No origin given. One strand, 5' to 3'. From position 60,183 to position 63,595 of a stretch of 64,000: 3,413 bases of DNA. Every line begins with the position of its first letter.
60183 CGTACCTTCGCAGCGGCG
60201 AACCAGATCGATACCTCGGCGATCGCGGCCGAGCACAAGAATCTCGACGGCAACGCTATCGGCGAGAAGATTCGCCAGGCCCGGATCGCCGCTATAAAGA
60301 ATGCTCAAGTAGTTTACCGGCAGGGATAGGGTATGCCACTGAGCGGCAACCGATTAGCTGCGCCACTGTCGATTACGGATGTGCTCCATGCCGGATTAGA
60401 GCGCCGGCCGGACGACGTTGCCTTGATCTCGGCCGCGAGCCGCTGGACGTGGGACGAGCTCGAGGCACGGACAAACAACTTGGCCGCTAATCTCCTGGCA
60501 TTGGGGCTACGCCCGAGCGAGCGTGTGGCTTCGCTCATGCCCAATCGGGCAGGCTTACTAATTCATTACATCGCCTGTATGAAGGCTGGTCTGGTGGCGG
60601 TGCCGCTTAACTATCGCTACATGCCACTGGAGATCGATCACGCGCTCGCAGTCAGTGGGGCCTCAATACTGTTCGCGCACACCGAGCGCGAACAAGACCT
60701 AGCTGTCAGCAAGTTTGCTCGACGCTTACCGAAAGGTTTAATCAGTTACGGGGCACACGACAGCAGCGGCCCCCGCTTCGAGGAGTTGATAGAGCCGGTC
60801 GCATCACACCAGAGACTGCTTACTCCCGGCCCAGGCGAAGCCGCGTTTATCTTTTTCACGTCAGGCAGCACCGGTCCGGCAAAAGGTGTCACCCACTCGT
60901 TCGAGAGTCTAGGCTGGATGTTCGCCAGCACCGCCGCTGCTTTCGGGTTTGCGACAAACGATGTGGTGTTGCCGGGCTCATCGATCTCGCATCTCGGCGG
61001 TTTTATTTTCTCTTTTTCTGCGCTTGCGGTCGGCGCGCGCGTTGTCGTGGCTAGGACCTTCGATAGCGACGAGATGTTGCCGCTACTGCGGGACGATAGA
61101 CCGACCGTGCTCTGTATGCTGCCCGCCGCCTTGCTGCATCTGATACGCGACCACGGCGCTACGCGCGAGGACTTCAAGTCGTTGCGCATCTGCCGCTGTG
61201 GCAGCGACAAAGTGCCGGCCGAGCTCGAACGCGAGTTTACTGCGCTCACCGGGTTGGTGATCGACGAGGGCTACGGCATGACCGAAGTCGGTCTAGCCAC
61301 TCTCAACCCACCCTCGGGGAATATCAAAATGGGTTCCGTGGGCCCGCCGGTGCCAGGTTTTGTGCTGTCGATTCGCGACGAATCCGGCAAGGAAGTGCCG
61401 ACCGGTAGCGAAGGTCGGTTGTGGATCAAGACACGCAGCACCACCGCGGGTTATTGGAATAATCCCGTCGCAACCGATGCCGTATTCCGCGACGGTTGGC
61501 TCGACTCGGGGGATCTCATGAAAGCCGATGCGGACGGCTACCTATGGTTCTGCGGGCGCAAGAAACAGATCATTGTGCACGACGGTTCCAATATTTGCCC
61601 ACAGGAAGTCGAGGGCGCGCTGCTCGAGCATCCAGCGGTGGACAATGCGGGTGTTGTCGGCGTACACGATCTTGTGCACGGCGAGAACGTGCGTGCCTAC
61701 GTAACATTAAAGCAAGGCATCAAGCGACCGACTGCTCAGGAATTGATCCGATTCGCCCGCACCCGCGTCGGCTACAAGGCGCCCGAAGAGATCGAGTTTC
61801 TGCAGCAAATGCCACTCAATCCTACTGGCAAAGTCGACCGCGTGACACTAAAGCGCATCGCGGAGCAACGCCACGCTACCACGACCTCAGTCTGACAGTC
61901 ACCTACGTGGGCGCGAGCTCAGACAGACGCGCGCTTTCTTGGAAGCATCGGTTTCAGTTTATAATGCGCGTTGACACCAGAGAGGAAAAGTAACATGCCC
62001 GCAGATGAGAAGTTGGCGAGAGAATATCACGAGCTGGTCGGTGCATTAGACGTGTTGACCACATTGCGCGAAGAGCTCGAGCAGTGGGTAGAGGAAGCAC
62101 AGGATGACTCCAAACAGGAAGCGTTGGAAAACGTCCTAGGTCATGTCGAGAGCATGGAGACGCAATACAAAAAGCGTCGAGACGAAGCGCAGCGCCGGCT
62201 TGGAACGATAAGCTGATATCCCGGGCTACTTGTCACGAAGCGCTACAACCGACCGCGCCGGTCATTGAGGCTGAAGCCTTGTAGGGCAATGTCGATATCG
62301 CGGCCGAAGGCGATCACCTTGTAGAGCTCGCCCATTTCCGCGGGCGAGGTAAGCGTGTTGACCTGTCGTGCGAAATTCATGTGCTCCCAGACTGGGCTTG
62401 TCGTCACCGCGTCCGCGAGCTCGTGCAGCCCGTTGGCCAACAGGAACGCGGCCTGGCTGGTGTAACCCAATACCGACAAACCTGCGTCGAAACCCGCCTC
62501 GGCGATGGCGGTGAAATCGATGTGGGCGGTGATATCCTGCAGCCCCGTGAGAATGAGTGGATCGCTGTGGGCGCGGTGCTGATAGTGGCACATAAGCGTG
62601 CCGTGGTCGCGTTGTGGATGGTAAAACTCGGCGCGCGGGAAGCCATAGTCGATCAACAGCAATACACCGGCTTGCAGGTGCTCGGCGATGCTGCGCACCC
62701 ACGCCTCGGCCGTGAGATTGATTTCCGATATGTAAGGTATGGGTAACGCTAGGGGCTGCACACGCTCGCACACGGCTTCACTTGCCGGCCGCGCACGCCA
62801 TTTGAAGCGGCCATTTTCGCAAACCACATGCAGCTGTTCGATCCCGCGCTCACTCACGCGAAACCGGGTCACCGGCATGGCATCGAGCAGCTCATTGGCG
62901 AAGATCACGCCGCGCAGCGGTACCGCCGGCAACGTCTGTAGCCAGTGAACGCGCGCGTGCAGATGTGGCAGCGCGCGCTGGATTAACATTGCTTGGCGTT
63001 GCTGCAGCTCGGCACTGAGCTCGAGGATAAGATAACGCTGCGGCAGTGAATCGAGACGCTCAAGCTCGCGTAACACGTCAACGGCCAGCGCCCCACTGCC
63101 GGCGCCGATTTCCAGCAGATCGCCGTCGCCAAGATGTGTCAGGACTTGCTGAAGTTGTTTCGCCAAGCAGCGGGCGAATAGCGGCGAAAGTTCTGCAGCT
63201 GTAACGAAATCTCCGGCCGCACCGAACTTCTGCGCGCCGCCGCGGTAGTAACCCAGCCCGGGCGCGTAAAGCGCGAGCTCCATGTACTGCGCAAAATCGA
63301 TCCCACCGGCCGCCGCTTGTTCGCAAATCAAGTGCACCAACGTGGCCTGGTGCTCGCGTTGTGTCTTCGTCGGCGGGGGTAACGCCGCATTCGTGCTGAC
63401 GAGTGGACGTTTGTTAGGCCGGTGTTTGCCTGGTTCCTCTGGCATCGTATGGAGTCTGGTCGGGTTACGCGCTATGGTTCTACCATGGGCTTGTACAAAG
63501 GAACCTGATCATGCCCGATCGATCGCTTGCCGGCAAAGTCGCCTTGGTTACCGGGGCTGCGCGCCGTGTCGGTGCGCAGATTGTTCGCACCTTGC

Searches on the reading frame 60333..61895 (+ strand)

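Call 44: search_protein_families(library=pfam, proteins=[window:60333-61895:+], max_evalue=0.00001)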
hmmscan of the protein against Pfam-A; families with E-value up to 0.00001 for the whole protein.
window:60333-61895:+ (520 aa): 2 families
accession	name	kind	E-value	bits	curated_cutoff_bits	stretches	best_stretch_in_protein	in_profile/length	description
PF00501.34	AMP-binding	-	3.7e-74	250.3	29.9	1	22-375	5-384/384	AMP-binding enzyme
PF13193.12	AMP-binding_C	-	4.8e-17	63.1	24.5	1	425-500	1-76/76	AMP-binding enzyme C-terminal domain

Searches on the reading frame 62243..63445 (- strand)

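Call 44: search_protein_families(library=pfam, proteins=[window:62243-63445:-], max_evalue=0.00001)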
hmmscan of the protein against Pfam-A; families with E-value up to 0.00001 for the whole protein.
window:62243-63445:- (400 aa): 1 family
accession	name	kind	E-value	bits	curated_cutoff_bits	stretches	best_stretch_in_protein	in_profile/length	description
PF02636.23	Methyltransf_28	-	5.9e-64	216.3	23.3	1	93-329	1-249/249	Putative S-adenosyl-L-methionine-dependent methyltransferase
